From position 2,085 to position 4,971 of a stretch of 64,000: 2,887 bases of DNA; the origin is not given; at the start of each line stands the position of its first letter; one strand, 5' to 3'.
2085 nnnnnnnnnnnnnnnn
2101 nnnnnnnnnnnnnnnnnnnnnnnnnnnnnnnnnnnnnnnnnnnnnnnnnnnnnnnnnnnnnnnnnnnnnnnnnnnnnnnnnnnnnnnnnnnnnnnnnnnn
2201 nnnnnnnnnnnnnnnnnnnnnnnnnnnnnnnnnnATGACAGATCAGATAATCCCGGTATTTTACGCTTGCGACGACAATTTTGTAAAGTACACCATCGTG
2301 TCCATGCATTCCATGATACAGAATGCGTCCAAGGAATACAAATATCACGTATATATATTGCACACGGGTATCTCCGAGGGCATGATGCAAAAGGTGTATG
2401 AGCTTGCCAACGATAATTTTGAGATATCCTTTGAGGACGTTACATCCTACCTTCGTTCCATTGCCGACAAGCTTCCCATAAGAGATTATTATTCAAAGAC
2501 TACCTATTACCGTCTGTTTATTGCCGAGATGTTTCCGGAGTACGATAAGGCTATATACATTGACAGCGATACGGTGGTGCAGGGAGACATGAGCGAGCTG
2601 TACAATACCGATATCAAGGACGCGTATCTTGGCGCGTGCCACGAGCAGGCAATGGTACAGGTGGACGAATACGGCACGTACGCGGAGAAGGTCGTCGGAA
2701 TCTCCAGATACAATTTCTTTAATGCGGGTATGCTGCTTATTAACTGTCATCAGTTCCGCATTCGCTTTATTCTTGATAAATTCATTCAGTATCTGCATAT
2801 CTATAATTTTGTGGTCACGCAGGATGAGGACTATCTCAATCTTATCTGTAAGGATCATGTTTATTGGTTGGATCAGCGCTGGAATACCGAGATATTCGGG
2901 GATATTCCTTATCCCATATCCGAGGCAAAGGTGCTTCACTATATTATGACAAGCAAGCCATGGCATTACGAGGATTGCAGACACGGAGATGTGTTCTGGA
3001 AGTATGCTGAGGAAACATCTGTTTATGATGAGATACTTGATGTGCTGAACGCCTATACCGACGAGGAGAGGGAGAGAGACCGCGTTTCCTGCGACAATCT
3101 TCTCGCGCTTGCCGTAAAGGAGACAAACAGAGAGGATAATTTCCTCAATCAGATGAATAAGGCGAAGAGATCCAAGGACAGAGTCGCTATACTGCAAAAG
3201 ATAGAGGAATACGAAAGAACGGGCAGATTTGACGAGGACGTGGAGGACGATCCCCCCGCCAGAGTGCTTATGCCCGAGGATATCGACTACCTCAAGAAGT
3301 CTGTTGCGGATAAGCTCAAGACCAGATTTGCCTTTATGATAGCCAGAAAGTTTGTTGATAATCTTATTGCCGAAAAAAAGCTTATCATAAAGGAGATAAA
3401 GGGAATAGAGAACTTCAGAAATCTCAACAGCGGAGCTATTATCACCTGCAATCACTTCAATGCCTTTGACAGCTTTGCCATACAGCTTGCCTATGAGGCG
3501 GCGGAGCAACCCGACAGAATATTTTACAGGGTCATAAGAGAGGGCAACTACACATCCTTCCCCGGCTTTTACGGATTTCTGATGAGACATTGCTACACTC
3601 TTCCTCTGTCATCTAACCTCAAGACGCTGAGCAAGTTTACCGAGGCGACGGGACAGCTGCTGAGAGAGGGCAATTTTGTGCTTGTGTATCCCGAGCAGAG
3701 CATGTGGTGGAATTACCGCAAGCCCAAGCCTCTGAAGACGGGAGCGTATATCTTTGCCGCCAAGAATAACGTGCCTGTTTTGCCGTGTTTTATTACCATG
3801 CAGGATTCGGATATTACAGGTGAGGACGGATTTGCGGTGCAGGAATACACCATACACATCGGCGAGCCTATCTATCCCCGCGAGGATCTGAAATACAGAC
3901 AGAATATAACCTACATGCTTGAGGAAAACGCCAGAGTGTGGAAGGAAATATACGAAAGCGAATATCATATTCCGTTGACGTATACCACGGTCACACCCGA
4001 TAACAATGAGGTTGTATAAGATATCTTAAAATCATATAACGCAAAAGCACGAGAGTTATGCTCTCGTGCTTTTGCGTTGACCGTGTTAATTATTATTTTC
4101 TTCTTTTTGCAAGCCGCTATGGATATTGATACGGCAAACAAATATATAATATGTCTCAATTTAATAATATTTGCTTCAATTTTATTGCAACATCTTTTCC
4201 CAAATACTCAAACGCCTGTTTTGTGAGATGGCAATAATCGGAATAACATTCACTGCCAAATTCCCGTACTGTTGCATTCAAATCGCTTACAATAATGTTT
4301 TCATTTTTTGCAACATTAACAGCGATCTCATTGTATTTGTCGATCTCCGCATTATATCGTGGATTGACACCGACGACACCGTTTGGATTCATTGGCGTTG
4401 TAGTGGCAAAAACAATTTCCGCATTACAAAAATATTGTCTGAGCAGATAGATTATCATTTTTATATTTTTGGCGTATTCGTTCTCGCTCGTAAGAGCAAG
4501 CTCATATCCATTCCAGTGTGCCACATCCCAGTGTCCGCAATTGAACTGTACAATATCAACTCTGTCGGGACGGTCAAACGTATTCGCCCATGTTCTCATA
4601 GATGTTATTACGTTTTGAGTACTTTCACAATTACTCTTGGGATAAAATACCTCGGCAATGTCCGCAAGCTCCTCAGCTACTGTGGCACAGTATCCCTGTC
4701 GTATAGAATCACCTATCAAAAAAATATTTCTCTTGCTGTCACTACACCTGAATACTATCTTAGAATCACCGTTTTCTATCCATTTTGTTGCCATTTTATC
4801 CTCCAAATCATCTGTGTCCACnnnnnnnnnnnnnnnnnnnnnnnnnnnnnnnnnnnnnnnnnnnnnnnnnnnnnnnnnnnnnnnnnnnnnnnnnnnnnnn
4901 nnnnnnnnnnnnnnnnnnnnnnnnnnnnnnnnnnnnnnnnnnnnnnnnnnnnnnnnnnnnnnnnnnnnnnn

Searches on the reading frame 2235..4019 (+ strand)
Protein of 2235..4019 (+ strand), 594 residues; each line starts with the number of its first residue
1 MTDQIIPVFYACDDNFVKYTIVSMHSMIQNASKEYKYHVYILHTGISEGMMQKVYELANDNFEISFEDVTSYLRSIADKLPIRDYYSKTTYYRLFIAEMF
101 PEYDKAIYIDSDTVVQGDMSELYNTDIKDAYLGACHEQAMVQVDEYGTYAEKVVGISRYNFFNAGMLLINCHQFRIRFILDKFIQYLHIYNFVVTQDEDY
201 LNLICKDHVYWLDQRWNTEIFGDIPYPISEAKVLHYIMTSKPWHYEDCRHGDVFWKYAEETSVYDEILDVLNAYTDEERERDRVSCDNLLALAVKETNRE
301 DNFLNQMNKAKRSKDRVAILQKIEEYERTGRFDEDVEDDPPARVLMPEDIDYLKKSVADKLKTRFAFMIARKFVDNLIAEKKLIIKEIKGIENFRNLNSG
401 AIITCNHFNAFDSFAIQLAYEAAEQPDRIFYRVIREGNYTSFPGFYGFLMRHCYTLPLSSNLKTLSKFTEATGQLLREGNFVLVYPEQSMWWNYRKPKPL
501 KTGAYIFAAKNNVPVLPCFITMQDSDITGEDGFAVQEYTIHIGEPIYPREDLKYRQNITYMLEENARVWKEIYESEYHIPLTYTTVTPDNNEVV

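Call 80: search_protein_families(library=pfam, proteins=[window:2235-4019:+], max_evalue=0.001)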
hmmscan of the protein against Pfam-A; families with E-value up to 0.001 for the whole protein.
window:2235-4019:+ (594 aa): 3 families
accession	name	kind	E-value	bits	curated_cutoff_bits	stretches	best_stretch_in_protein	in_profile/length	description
PF01501.26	Glyco_transf_8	-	5.6e-45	154.3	24.3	1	8-246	2-252/253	Glycosyl transferase family 8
PF01553.26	Acyltransferase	-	2.9e-12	47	23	1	388-520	4-131/132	Acyltransferase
PF18404.7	Glyco_transf_24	-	1.8e-07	31.3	25.7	1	15-135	11-131/268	Glucosyltransferase 24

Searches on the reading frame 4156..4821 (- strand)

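Call 80: search_protein_families(library=pfam, proteins=[window:4156-4821:-], max_evalue=0.001)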
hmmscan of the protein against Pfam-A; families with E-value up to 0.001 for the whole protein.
window:4156-4821:- (221 aa): 1 family
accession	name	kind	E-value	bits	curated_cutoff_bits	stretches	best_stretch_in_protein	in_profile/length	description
PF13472.12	Lipase_GDSL_2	-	1.9e-07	32.2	32.9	1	36-201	2-173/178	GDSL-like Lipase/Acylhydrolase family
